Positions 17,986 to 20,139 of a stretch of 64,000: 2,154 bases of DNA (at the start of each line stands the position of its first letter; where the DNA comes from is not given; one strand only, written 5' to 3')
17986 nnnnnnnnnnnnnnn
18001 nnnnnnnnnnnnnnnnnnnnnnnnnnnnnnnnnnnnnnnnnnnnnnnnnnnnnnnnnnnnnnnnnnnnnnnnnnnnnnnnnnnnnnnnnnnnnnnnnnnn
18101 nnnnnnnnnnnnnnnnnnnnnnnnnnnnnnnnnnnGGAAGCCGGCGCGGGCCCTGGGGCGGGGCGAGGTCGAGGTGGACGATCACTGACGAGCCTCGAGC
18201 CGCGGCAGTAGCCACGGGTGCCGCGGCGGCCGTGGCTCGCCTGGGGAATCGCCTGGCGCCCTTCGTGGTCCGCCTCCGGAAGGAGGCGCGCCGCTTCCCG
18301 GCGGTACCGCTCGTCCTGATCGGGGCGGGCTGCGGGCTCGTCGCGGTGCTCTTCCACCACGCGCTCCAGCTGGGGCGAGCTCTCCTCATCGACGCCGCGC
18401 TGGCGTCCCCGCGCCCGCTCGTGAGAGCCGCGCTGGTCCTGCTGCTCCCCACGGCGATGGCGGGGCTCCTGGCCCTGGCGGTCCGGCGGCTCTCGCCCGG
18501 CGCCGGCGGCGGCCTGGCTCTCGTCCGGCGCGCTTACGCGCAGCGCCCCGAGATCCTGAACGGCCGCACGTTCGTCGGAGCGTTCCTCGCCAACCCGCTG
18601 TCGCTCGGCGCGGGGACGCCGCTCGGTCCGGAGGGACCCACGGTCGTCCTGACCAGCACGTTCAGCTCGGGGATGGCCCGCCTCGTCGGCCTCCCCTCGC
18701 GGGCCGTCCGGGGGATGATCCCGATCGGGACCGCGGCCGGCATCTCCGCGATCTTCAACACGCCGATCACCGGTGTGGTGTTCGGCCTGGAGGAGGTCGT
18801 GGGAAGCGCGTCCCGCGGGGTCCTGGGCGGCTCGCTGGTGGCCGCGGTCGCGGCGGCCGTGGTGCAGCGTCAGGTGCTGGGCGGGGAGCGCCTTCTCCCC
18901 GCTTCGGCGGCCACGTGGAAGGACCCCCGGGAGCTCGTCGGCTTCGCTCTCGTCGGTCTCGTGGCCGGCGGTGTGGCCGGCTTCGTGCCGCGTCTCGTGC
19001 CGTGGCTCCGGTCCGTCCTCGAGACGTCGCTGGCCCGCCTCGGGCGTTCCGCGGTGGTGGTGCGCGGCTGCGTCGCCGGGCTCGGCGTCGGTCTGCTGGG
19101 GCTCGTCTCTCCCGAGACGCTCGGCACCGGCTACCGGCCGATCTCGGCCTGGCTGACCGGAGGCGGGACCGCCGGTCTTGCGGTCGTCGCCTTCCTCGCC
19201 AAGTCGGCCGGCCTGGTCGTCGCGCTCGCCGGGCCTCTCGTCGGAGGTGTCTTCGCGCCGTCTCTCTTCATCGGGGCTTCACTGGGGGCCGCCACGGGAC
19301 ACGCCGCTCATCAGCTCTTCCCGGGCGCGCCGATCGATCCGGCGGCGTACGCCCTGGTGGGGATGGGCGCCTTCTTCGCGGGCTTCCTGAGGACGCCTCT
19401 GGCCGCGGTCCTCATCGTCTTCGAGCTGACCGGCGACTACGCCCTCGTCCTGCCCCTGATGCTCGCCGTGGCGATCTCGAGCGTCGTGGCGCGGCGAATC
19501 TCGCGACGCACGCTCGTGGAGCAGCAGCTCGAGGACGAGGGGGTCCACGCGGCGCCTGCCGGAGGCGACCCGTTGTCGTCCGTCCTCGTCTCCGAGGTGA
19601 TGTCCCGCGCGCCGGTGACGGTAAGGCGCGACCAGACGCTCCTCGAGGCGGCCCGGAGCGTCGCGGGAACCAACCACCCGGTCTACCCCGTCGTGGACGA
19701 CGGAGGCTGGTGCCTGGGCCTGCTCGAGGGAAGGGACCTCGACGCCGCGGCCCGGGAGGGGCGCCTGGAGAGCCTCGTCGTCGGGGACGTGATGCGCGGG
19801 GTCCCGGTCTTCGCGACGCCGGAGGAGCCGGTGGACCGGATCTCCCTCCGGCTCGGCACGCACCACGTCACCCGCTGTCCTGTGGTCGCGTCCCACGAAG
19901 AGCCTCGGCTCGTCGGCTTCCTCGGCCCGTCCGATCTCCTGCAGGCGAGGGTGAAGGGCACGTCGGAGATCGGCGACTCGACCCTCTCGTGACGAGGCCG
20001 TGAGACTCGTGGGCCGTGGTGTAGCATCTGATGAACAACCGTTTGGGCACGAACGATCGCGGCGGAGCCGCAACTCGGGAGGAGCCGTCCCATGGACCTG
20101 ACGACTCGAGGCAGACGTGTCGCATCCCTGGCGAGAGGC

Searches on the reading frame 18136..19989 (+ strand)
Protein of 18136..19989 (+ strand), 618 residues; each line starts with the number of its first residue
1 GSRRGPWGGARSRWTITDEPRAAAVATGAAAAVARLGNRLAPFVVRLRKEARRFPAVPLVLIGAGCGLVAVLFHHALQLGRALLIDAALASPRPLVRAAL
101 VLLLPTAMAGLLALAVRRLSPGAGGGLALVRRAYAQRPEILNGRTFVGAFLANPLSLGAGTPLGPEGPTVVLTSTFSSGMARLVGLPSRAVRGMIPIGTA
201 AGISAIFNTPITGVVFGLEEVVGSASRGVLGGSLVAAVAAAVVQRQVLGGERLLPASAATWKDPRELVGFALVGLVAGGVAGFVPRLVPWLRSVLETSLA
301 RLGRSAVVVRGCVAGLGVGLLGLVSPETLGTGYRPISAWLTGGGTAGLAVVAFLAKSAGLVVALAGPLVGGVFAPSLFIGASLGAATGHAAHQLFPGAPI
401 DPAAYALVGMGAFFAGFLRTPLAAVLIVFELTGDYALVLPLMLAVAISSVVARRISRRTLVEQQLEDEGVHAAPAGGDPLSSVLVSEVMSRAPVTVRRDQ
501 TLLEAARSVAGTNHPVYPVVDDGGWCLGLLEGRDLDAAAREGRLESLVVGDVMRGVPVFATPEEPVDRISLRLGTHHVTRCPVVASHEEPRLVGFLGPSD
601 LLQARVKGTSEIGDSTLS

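Call 85: search_protein_families(library=pfam, proteins=[window:18136-19989:+], max_evalue=0.000001)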
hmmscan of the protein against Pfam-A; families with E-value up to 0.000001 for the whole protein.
window:18136-19989:+ (618 aa): 2 families
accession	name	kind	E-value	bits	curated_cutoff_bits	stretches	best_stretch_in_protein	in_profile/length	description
PF00654.25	Voltage_CLC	-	6e-74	249.7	24.8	1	111-453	4-346/346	Voltage gated chloride channel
PF00571.33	CBS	-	3e-15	56.7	24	0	485-535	1-51/57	CBS domain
